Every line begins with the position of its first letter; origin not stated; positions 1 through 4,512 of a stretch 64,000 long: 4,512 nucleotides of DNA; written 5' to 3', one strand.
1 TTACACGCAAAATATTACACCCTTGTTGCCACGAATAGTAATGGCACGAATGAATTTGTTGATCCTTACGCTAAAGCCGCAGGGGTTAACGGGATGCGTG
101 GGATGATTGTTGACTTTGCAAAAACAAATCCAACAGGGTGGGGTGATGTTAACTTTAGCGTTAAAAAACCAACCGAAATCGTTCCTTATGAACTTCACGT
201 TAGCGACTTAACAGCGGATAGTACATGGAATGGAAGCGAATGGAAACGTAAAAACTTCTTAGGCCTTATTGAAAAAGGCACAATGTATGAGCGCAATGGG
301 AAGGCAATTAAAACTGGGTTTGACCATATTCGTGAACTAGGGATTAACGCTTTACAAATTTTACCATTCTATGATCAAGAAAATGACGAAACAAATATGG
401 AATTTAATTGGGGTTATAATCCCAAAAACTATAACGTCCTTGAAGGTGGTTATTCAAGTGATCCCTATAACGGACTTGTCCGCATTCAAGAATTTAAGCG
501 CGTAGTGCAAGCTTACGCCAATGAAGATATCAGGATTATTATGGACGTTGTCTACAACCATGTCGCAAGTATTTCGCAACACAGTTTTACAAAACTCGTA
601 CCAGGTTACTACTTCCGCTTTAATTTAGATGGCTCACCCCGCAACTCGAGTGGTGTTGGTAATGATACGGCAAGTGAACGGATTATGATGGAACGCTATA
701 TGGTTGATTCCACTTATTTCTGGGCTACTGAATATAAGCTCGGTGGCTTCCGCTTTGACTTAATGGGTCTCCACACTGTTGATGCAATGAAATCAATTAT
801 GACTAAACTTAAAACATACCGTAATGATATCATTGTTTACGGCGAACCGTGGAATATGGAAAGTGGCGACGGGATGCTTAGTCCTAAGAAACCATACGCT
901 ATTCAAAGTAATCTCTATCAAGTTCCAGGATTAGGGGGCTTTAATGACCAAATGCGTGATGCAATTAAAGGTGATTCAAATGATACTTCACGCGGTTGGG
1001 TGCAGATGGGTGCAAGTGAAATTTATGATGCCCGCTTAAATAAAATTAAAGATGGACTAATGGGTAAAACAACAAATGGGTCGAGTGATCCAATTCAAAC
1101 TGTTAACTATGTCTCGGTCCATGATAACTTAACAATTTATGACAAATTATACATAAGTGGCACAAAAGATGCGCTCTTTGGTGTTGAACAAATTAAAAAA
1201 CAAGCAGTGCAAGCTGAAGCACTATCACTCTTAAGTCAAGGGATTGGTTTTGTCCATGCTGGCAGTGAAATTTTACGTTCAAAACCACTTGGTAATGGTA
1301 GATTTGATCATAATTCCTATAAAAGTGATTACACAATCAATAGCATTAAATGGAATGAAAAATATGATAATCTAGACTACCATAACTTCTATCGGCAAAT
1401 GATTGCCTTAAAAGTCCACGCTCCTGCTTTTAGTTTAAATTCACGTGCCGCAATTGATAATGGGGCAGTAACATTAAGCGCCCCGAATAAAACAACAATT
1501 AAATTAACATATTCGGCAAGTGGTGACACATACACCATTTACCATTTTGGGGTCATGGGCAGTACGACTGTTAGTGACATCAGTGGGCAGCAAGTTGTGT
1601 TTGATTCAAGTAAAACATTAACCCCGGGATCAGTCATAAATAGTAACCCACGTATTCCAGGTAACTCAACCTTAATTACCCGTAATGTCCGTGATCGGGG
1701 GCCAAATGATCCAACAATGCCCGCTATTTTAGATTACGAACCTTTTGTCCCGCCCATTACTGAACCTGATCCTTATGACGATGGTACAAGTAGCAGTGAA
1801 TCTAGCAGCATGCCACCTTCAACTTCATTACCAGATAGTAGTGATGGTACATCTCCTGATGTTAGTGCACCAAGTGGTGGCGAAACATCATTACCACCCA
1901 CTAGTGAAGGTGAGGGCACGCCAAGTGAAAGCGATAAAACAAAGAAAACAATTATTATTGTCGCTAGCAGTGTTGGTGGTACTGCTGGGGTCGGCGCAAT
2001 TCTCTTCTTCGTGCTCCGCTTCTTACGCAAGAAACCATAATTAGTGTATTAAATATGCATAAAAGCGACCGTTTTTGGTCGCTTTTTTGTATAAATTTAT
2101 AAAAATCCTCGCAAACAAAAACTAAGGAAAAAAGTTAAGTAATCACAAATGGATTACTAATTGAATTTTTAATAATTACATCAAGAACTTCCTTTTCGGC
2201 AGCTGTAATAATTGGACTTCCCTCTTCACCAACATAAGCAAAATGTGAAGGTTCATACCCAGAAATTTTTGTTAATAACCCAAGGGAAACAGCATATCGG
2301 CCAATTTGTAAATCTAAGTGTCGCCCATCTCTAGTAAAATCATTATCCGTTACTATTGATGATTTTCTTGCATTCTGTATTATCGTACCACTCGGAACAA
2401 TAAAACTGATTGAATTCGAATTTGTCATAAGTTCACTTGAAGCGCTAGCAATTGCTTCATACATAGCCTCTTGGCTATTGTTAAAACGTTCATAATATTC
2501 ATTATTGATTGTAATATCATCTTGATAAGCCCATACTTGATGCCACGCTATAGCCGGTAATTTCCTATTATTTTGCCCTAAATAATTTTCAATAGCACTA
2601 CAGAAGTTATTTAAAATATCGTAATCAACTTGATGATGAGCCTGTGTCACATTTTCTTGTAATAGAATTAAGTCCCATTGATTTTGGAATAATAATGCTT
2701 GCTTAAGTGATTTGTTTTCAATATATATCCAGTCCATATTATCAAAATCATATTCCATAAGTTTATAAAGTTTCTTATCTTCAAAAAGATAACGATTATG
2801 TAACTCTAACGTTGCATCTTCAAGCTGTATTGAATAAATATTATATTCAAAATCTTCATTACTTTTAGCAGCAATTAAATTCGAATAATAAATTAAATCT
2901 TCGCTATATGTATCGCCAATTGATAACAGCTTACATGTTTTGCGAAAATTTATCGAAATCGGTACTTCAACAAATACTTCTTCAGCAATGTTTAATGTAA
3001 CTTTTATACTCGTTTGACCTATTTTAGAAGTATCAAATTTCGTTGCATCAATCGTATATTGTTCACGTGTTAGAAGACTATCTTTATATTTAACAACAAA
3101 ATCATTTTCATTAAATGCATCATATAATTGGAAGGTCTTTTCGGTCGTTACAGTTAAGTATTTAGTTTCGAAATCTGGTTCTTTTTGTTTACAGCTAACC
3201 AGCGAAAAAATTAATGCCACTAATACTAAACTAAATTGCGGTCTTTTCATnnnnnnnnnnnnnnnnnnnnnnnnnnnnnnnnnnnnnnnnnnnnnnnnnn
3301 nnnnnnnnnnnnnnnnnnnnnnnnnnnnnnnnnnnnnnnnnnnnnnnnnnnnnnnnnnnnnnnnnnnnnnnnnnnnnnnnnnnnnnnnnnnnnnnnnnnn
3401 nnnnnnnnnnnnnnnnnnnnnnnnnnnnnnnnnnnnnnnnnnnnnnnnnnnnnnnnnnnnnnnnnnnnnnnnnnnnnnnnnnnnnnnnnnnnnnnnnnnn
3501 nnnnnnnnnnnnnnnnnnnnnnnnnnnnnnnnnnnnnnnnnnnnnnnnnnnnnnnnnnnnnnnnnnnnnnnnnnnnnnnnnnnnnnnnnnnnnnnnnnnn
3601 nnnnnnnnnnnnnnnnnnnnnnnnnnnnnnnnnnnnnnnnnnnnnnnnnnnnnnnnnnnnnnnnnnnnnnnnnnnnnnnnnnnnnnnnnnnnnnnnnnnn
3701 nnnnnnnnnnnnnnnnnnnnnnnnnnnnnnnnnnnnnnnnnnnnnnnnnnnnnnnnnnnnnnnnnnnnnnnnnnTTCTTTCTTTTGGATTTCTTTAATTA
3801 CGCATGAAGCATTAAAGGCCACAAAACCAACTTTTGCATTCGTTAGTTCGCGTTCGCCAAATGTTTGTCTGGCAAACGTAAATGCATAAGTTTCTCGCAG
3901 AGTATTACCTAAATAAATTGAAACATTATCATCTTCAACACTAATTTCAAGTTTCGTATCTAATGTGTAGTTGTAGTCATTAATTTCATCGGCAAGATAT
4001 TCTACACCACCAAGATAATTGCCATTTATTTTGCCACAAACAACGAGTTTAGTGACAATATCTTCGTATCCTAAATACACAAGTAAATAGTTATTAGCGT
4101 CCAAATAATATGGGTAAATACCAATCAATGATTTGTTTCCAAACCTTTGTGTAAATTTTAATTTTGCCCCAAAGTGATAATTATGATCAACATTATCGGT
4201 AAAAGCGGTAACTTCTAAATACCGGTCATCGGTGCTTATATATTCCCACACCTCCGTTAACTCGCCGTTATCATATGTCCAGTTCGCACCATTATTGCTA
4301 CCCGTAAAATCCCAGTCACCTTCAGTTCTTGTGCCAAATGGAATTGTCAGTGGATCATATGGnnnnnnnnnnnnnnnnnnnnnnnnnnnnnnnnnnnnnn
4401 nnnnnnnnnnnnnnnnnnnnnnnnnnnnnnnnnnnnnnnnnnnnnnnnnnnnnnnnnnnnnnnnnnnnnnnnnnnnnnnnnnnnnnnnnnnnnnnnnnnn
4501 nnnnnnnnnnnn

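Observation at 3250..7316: Unassigned family of membrane-tethered proteins built from tandem ~250-aa beta-sandwich-like modules (three paralogs in the window)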

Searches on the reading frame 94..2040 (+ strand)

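Call 8: search_protein_families(library=pfam, proteins=[window:94-2040:+], max_evalue=0.001)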
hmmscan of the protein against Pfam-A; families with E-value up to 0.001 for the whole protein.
window:94-2040:+ (648 aa): 1 family
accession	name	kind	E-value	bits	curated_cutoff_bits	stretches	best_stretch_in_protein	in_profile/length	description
PF00128.31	Alpha-amylase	-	1.5e-08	34.8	22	1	74-159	23-94/446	Alpha amylase, catalytic domain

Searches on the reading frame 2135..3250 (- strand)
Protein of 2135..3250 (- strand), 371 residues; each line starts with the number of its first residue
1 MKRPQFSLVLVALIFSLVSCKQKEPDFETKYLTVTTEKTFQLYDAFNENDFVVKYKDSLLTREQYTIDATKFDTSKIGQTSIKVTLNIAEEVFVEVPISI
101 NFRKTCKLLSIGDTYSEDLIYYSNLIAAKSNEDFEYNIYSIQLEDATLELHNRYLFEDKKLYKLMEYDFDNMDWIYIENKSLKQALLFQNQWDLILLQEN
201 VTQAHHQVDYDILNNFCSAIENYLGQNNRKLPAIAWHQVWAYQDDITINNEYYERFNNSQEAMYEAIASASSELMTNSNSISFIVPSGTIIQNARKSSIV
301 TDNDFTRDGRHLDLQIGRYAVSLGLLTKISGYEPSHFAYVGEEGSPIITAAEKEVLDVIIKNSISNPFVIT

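Call 8: search_protein_families(library=pfam, proteins=[window:2135-3250:-], max_evalue=0.001)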
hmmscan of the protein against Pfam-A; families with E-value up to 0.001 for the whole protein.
window:2135-3250:- (371 aa): 1 family
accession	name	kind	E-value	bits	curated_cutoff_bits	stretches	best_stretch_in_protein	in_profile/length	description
PF16227.11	DUF4886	-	5.3e-36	124.3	26.7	1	107-353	1-232/242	Domain of unknown function (DUF4886)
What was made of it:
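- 2135..3250 (-): DUF4886 lipoprotein (SGNH-hydrolase clan), last gene of the operon. Pfam E 5e-36 (call 8).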

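Call 67: search_solved_structures(query=window:2135-3250:-, max_evalue=0.001)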
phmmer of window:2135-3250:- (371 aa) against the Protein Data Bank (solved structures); distinct sequences matched with E-value up to 0.001: 1.
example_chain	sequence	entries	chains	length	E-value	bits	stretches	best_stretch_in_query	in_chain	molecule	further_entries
4i8i_A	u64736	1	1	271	1.4e-17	67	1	104-328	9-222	hypothetical protein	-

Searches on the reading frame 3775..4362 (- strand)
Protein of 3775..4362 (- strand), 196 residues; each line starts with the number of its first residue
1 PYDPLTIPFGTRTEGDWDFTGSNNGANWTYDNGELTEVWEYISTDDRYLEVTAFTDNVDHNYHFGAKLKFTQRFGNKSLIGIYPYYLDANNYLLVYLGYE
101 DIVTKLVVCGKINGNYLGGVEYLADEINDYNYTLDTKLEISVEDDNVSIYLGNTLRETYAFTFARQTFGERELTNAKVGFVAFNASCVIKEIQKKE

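Call 76: find_homologous_proteins(query=A5, max_evalue=0.001)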
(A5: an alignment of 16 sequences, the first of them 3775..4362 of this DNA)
Query A5 (16 sequences): 2219 candidates shared short words with the query, none scored E <= 0.001.
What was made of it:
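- Tried and rejected: find_homologous_proteins with the module-3-type alignment A5 returned nothing (call 76), so the true size of the B-type family is unknown.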
